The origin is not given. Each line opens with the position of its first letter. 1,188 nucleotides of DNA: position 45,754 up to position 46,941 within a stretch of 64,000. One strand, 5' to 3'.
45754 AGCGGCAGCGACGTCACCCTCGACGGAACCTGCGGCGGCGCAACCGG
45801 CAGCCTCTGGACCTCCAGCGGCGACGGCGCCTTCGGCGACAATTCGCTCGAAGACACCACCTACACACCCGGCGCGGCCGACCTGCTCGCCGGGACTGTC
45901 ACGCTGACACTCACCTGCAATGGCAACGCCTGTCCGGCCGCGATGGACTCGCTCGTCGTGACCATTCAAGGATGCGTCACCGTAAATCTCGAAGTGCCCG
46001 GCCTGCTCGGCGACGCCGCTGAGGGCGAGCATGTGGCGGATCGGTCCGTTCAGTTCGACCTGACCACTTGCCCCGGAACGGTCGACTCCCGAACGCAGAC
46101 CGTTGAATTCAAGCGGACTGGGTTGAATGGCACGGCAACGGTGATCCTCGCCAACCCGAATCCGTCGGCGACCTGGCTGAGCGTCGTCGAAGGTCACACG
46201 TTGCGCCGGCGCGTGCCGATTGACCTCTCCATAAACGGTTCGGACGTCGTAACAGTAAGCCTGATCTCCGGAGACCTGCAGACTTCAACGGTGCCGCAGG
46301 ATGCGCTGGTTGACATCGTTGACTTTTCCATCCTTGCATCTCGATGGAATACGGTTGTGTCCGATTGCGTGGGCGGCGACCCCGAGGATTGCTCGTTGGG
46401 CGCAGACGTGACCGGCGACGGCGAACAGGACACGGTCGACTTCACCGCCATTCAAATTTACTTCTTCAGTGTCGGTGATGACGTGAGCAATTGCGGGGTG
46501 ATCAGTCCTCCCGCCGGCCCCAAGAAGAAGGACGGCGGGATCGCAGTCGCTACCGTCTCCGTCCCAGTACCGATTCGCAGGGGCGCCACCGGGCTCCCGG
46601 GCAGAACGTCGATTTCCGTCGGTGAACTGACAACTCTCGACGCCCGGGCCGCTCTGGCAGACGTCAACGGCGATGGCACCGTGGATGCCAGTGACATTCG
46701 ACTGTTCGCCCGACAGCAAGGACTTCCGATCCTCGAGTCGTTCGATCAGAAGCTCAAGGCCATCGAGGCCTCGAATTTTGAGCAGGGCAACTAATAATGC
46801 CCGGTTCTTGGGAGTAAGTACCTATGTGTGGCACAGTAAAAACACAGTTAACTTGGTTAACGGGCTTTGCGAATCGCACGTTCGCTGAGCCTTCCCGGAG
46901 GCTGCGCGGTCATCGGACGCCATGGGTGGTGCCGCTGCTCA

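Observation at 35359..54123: Five-gene co-directional locus of secreted cohesin/dockerin proteins fused to LTD and CotH modules: candidate non-cellulolytic extracellular assembly system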

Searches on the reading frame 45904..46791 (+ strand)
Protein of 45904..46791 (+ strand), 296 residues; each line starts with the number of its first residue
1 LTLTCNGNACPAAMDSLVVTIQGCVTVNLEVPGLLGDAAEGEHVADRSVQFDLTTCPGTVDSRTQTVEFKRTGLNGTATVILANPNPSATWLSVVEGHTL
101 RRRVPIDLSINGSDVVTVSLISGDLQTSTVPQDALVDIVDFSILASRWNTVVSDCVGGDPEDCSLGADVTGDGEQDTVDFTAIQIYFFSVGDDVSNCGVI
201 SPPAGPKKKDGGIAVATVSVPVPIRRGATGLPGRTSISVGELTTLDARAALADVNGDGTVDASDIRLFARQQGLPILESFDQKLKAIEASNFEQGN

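Call 29: search_protein_representatives(alignment_id=A1)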
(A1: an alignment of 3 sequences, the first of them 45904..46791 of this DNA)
Query: 3 sequences, 290 profile positions. Proteins with E-value up to 0.001 (for the whole library): 510; up to 1e-10: 198; up to 1e-30: 103. The best 150 are listed.
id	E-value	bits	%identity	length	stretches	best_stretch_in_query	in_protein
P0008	9.0e-135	465.2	-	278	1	14-285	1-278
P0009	4.8e-123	426.7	-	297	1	1-285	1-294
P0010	7.8e-91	321.0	-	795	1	17-285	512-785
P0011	9.1e-79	281.4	-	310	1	12-283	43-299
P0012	1.1e-78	281.2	-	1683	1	1-285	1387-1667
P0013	3.1e-74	266.6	-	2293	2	7-201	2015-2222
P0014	3.5e-74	266.4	-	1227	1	7-279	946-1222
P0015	3.2e-73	263.2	-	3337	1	13-280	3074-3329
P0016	5.5e-73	262.4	-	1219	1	8-284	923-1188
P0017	5.8e-71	255.8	-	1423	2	4-285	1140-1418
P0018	9.8e-69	248.5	-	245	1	54-274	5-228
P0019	1.4e-68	248.0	-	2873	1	1-283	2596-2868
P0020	2.0e-68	247.4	-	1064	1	24-284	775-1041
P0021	5.1e-68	246.1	-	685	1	6-286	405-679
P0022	2.8e-67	243.7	-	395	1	6-285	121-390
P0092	1.1e-35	140.1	-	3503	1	17-281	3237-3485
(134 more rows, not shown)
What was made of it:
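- In the full-length proteins listed, the module lies at the C-terminus of proteins of 245-3503 aa (call 29). In the full-length hits of more than 100 otherwise unrelated proteins the module lies at the extreme C-terminus (call 29).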

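Call 32: search_protein_families(library=pfam, alignment_id=A3, max_evalue=0.001)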
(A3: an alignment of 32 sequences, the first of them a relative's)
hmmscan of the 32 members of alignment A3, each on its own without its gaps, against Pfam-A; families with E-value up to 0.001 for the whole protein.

A. member 1, P0010 (795 aa): 3 families
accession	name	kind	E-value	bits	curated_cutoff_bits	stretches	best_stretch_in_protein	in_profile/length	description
PF19081.6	Ig_7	-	1.6e-21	76.8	27.3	2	352-436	1-83/84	Ig-like domain CHU_C associated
PF13895.12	Ig_2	-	1.7e-05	25.4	27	1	189-261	11-79/79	Immunoglobulin domain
PF22352.2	K319L-like_PKD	-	0.00014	22.2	27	0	461-505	26-73/84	K319L-like, PKD domain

B. families by the number of members that match (of 32 scanned): 39 families (the first 25 are shown)
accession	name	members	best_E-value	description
PF00404.24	Dockerin_1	14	1.6e-08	Dockerin type I domain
PF00526.23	Dicty_CTDC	11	3.4e-60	Dictyostelium (slime mold) repeat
PF00963.24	Cohesin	8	1.6e-12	Cohesin domain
PF13895.12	Ig_2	8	7e-07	Immunoglobulin domain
PF22352.2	K319L-like_PKD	7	2.2e-24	K319L-like, PKD domain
PF00200.28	Disintegrin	6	6.9e-118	Disintegrin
PF18911.6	PKD_4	6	7.9e-11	PKD domain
PF13385.13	Laminin_G_3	5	2.3e-97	Concanavalin A-like lectin/glucanases superfamily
PF19081.6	Ig_7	5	1.9e-96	Ig-like domain CHU_C associated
PF19408.5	PKD_6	5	9.9e-90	PKD-like domain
PF00801.26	PKD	4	1.5e-12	PKD domain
PF14683.12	CBM-like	2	1.4e-18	Polysaccharide lyase family 4, domain III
PF24517.2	CBM96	2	3.1e-18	Carbohydrate-binding module family 96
PF00932.25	LTD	2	2.1e-15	Lamin Tail Domain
PF00149.33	Metallophos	2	5.3e-14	Calcineurin-like phosphoesterase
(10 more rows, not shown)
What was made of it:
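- The cargo is dominated by adhesion-type domains: PKD, Ig, Laminin_G, disintegrin, CTDC (call 32). Dockerin_1 hits 14 of 32 members (call 32).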

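Call 38: find_related_loci(query=A4, collection=genome_contigs, flank=10000)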
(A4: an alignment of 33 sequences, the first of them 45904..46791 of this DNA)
Query A4 (296 aa) in genome_contigs; peptide patterns used: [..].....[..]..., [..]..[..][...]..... (x = any residue, [..] = any of these).
555 stretches matched a pattern; 83 encode a relative of the query (tblastn E <= 1e-3); the best 80 are kept; 76 distinct loci.
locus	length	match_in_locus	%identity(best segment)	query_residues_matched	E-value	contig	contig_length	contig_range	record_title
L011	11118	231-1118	83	1-296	1e-160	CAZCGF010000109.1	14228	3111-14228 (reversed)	MAG TPA_asm: uncultured Planctomycetaceae bacterium isolate SRP287453_co1_103 genome assembly, contig: NODE_7919_length_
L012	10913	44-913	59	1-294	2e-103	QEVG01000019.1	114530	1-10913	MAG: Planctomycetota bacterium isolate PLA2 J3_scaffold_211, whole genome shotgun sequence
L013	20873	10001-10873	54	1-296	2e-94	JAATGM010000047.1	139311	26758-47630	MAG: Planctomycetota bacterium isolate bin_345 k141_9178137, whole genome shotgun sequence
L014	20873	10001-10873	54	1-294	1e-90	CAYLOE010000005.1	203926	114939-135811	MAG TPA_asm: uncultured Planctomycetaceae bacterium isolate binchicken_co350_203 genome assembly, contig: NODE_50_length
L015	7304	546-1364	54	18-291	1e-88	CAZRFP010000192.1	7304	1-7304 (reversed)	MAG TPA_asm: uncultured Planctomycetaceae bacterium isolate SRP193661_co1_189 genome assembly, contig: NODE_10141_length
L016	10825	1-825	52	16-287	1e-75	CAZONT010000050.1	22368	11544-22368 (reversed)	MAG TPA_asm: uncultured Planctomycetaceae bacterium isolate SRP292972_co2_73 genome assembly, contig: NODE_2149_length_2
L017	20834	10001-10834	45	1-289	5e-72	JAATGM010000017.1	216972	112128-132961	MAG: Planctomycetota bacterium isolate bin_345 k141_3505843, whole genome shotgun sequence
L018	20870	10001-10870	45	1-290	9e-72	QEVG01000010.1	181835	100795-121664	MAG: Planctomycetota bacterium isolate PLA2 J3_scaffold_85, whole genome shotgun sequence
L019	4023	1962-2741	46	24-291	1e-65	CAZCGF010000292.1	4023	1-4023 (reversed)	MAG TPA_asm: uncultured Planctomycetaceae bacterium isolate SRP287453_co1_103 genome assembly, contig: NODE_45193_length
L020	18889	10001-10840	44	10-290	2e-64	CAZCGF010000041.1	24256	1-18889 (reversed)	MAG TPA_asm: uncultured Planctomycetaceae bacterium isolate SRP287453_co1_103 genome assembly, contig: NODE_3585_length_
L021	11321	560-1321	46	19-287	5e-62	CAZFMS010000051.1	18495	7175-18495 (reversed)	MAG TPA_asm: uncultured Planctomycetaceae bacterium isolate SRP128015_co2_35 genome assembly, contig: NODE_1625_length_1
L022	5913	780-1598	42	13-291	5e-57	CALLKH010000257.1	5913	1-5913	MAG TPA_asm: uncultured Planctomycetaceae bacterium isolate SRR6227243_bin.100_CONCOCT_v1.1_MAG genome assembly, contig:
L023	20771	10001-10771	43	4-285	1e-56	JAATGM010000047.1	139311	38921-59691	MAG: Planctomycetota bacterium isolate bin_345 k141_9178137, whole genome shotgun sequence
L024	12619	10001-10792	44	1-289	9e-56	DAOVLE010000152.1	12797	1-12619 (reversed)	MAG TPA_asm: Phycisphaerales bacterium isolate CSMAG_1437 CSMAG_1437_k141_2088215_length_12797_cov_14.9358, whole genome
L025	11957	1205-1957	44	43-289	2e-52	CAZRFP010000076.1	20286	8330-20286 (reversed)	MAG TPA_asm: uncultured Planctomycetaceae bacterium isolate SRP193661_co1_189 genome assembly, contig: NODE_2741_length_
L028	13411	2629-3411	40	6-289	5e-49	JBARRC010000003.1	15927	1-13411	MAG: Phycisphaerae bacterium isolate MFD13433_ilm_asm_bin31 k127_236729, whole genome shotgun sequence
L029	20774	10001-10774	39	6-288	2e-47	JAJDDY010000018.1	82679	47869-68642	MAG: Phycisphaerae bacterium isolate OFTM250 OFTM250_17, whole genome shotgun sequence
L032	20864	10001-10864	39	1-289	2e-46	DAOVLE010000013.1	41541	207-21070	MAG TPA_asm: Phycisphaerales bacterium isolate CSMAG_1437 CSMAG_1437_k141_2432295_length_41541_cov_17.3749, whole genome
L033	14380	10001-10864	38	6-288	3e-46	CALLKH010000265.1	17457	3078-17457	MAG TPA_asm: uncultured Planctomycetaceae bacterium isolate SRR6227243_bin.100_CONCOCT_v1.1_MAG genome assembly, contig:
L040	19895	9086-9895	39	6-294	2e-44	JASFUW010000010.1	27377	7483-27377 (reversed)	MAG: Phycisphaerae bacterium isolate D1105M12metaG_Bin_242 D1105M12metaG_FD_scaffold_65_c1, whole genome shotgun sequenc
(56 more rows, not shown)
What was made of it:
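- There are many copies per genome, at least 15 in CSMAG_1437 (call 38). There are many copies per genome (call 38).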

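Call 43: predict_structure(alignment_id=A4)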
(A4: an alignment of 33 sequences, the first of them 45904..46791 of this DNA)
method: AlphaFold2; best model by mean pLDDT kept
length: 296 residues; sequences in the alignment: 33
mean_pLDDT: 87.4   pTM: 0.81
mean pLDDT of the five models: 87.4, 86.8, 86.4, 85.5, 85.3
residues with pLDDT >= 90: 219; 70-90: 27; 50-70: 23; < 50: 27
segments of 3 or more residues with pLDDT < 50: 201-209, 211-227
pLDDT, mean of each block of 10 residues (from residue 1): 65 72 94 95 97 90 97 97 95 96 94 96 96 96 97 93 95 96 96 73 47 43 48 91 95 98 98 98 95 72
secondary structure, 60 per line:
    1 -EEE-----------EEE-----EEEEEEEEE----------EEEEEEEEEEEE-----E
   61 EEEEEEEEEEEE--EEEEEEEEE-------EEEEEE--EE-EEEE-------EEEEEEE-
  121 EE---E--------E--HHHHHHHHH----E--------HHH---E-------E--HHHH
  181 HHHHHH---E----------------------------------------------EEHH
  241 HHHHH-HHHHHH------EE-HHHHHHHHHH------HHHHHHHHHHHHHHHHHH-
elements in order: E2-4 E16-18 E24-32 E43-54 E60-72 E75-83 E91-96 E102-105 E113-119 H138-146 H177-186 H239-245 H247-252 H262-271 H278-295
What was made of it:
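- On Type II XDoc: AF2 model pLDDT 87.4, pTM 0.81 (call 43).
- Structure: the AF2 model of the module has pLDDT 87.4 and pTM 0.81 (call 43).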

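Call 48: fold_search(model_id=the predicted structure, library=pdb)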
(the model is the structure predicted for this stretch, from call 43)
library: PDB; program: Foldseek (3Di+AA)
matches with E <= 10: 975; with E <= 0.001: 5
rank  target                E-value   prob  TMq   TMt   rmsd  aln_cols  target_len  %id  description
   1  4u3s_B                1.4e-05  1.00  0.35  0.61   6.1       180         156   14  Crystal structure of Coh3ScaB-XDoc_M1ScaA complex: A N-terminal interface mutant of type II Cohesin-X-Dockerin complex (released 2015-07-29)
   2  2b59_B                2.6e-05  1.00  0.35  0.60   6.2       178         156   16  The type II cohesin dockerin complex (released 2005-10-11)
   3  4fl4_L                1.1e-04  1.00  0.35  0.34   6.6       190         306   14  Scaffoldin conformation and dynamics revealed by a ternary complex from the Clostridium thermocellum cellulosome (released 2012-06-27)
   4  5k39_B                1.3e-04  1.00  0.37  0.65   5.7       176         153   16  THE TYPE II COHESIN DOCKERIN COMPLEX FROM CLOSTRIDIUM THERMOCELLUM (released 2017-03-29)
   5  5g5d_B                2.5e-04  1.00  0.36  0.62   6.1       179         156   16  Crystal Structure of the CohScaC2-XDocCipA type II complex from Clostridium thermocellum (released 2017-04-05)
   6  2j71                  4.9e-03  0.98  0.21  0.48   4.4       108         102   10  alpha-glucan recognition by a family 41 carbohydrate-binding module from Thermotoga maritima pullulanase PulA (released 2006-10-17)
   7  4gpv_A                6.2e-03  0.99  0.23  0.21  14.4       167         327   10  Crystal structure of a putative cell adhesion protein (BACEGG_00536) from Bacteroides eggerthii DSM 20697 at 1.67 A re (released 2012-09-19)
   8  6yoa_B                8.4e-03  0.93  0.21  0.37   6.4       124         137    6  Lig v 1 structure and the inflammatory response to the Ole e 1 protein family (released 2020-05-13)
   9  3liu_B                8.4e-03  0.93  0.21  0.17  12.1       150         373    9  Crystal structure of Putative cell adhesion protein (YP_001304840.1) from Parabacteroides distasonis ATCC 8503 at 2.05 (released 2010-02-09)
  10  3liu_A                1.1e-02  0.89  0.21  0.17  12.3       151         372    9  Crystal structure of Putative cell adhesion protein (YP_001304840.1) from Parabacteroides distasonis ATCC 8503 at 2.05 (released 2010-02-09)
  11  3r4r_B                1.4e-02  0.96  0.23  0.25  11.9       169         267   12  Crystal structure of a fimbrial assembly protein (BDI_3522) from Parabacteroides distasonis ATCC 8503 at 2.38 A resolu (released 2011-03-30)
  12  8qox_B                1.6e-02  0.94  0.23  0.16   9.5       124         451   16  Two-component assembly of SlaA and SlaB S-layer proteins of Sulfolobus acidocaldarius (released 2024-02-21)
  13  6yoa_A                1.8e-02  0.93  0.22  0.40   6.5       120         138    5  Lig v 1 structure and the inflammatory response to the Ole e 1 protein family (released 2020-05-13)
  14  9h68_D                1.8e-02  0.30  0.17  0.13  16.3       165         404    8  Crystal Structure of the spore gernation lytic transglycosylase SleC from Clostridioides difficile in its zymogenic fo (released 2025-02-12)
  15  4ecn                  1.9e-02  0.69  0.20  0.08   8.4       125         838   10  Crystal structure of a leucine-rich repeat protein (BT_0210) from Bacteroides thetaiotaomicron VPI-5482 at 2.80 A resolu (released 2012-05-23)
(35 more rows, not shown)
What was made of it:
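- On Cohesin-dockerin assembly system (cellulosome-like): The modelled XDoc matches PDB dockerins (call 48).
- On Type II XDoc: The top five Foldseek hits are XDoc chains: TM 0.60-0.65 for the four single XDoc chains and 0.34 for the longer Coh-X-Doc chain 4fl4_L (call 48).
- Closest known: Type II cohesin-XDoc interaction of clostridial cellulosomes. Same: A C-terminal X-module (Ig-like sandwich) is fused to a two-repeat dockerin (call 48).
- They have probability 1.0, TM 0.60-0.65 for the four single XDoc chains (0.34 for the longer Coh-X-Doc chain 4fl4_L), and about 178 aligned columns (call 48). The best structural matches are XDoc chains from cohesin complexes (call 48).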

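Call 81: search_protein_families(library=pfam, proteins=[L033:10910-14380:+, L028:6725-12043:+, L028:11983-13392:+, L029:400-2190:+, L040:455-3913:+, L040:4742-9907:+, L028:4868-6709:+, L028:3605-4825:+], max_evalue=0.001)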
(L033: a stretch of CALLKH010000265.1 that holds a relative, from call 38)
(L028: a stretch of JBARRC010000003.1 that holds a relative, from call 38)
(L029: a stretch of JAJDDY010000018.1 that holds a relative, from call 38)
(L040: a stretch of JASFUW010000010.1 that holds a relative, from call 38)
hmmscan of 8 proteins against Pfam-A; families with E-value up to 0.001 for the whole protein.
L033:10910-14380:+ (1157 aa): 9 families
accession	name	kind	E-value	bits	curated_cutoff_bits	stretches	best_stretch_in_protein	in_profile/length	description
PF08329.16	ChitinaseA_N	-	5.2e-15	55.7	21.2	0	824-859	72-109/133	Chitinase A, N-terminal domain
PF04862.18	DUF642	-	5e-14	52.8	27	0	895-935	66-106/157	Protein of unknown function (DUF642)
PF00963.24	Cohesin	-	2.5e-11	44.4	24.1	2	220-307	15-106/139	Cohesin domain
PF19081.6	Ig_7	-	4.7e-10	40.1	27.3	0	1014-1079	8-84/84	Ig-like domain CHU_C associated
PF22352.2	K319L-like_PKD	-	3.9e-07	30.4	27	0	908-929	63-84/84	K319L-like, PKD domain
PF23722.1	Beta-sand_DEX1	-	1.1e-06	29.6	27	0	606-637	67-98/99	DEX1 beta-sandwich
PF20944.2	StcE_b-sandwich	-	0.00011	22.6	27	0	944-983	23-61/75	Metalloprotease StcE, beta-sandwich domain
PF13895.12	Ig_2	-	0.00057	20.5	27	0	821-857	42-79/79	Immunoglobulin domain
PF24312.1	Ig-like_POM152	-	0.00094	19.9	27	0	1044-1068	58-82/89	Nucleoporin POM152, Ig-like domain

L028:6725-12043:+ (1773 aa): 0 families

L028:11983-13392:+ (470 aa): 0 families

L029:400-2190:+ (597 aa): 0 families

L040:455-3913:+ (1153 aa): 3 families
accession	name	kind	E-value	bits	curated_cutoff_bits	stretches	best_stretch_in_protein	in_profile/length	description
PF02494.22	HYR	-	1.3e-08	35.5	21.7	1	818-895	6-81/81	HYR domain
PF00963.24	Cohesin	-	3.2e-07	31.1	24.1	1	691-776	18-106/139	Cohesin domain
PF00526.23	Dicty_CTDC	-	6.7e-07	29.4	27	1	575-594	3-21/24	Dictyostelium (slime mold) repeat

L040:4742-9907:+ (1722 aa): 8 families
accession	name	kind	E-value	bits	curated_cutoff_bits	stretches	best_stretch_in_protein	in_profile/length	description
PF19408.5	PKD_6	-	1.8e-26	92.7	25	5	244-320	7-81/82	PKD-like domain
PF22352.2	K319L-like_PKD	-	8e-20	71.1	27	0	263-321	23-84/84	K319L-like, PKD domain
PF13573.12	SprB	-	2.1e-10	40.5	28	0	516-531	20-35/37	SprB repeat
PF18911.6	PKD_4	-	2.5e-09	37.5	27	0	580-670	1-85/85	PKD domain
PF00801.26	PKD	-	8.7e-06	26.1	23.5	0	261-313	22-73/80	PKD domain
PF07555.19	NAGidase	-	0.0005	19.9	25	0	1152-1223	152-223/295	beta-N-acetylglucosaminidase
PF15418.12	DUF4625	-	0.00063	20.5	27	0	543-566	94-118/131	Domain of unknown function (DUF4625)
PF08120.16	Toxin_32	-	0.00098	19.3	25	0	638-660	10-32/35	Tamulustoxin family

L028:4868-6709:+ (614 aa): 1 family
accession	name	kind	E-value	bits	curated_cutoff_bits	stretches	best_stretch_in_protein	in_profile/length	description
PF00963.24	Cohesin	-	1.1e-07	32.6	24.1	1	46-152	2-114/139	Cohesin domain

L028:3605-4825:+ (407 aa): 0 families
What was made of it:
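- Closest known: 'Planctosome' hypothesis. Same: A distant relative of this cluster (L040) has a Cohesin-HYR protein like their adaptor (call 81).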

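Call 88: search_protein_families(library=pfam, proteins=[L018:962-4198:+, L020:13265-14608:+, L022:1946-3823:-, L032:11084-14131:-, L020:2915-10852:+], max_evalue=0.001)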
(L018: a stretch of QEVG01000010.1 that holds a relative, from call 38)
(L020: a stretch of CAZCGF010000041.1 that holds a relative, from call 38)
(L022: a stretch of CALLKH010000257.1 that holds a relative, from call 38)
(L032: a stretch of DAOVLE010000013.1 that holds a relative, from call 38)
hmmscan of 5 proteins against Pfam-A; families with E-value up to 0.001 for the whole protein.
L018:962-4198:+ (1079 aa): 0 families

L020:13265-14608:+ (448 aa): 0 families

L022:1946-3823:- (626 aa): 1 family
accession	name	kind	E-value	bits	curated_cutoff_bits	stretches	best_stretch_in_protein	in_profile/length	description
PF00932.25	LTD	-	5.2e-19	69.1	34.3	1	239-306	7-73/109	Lamin Tail Domain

L032:11084-14131:- (1016 aa): 4 families
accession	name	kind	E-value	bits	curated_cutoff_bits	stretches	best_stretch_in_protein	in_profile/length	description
PF13088.12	BNR_2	-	1.7e-09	37.9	31.4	0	143-285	82-226/277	BNR repeat-like domain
PF02012.26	BNR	-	6.7e-08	31.8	27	0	147-155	2-10/12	BNR/Asp-box repeat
PF00404.24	Dockerin_1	-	8e-07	29.6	22.9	1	957-1005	2-51/57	Dockerin type I domain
PF07687.19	M20_dimer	-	0.00095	19.5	21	0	579-603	59-79/107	Peptidase dimerisation domain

L020:2915-10852:+ (2646 aa): 3 families
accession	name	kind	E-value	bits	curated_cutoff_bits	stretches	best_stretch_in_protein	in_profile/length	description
PF13385.13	Laminin_G_3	-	1.2e-74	250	27.6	4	1697-1875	1-150/151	Concanavalin A-like lectin/glucanases superfamily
PF24517.2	CBM96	-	1.5e-11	44.8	26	1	1022-1185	6-163/164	Carbohydrate-binding module family 96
PF02210.31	Laminin_G_2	-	1.5e-06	29.1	22.9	0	2131-2211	37-123/126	Laminin G domain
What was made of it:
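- Relatives carry Laminin_G_3, BNR and PL4-type CBM-like domains (calls 32, 88).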
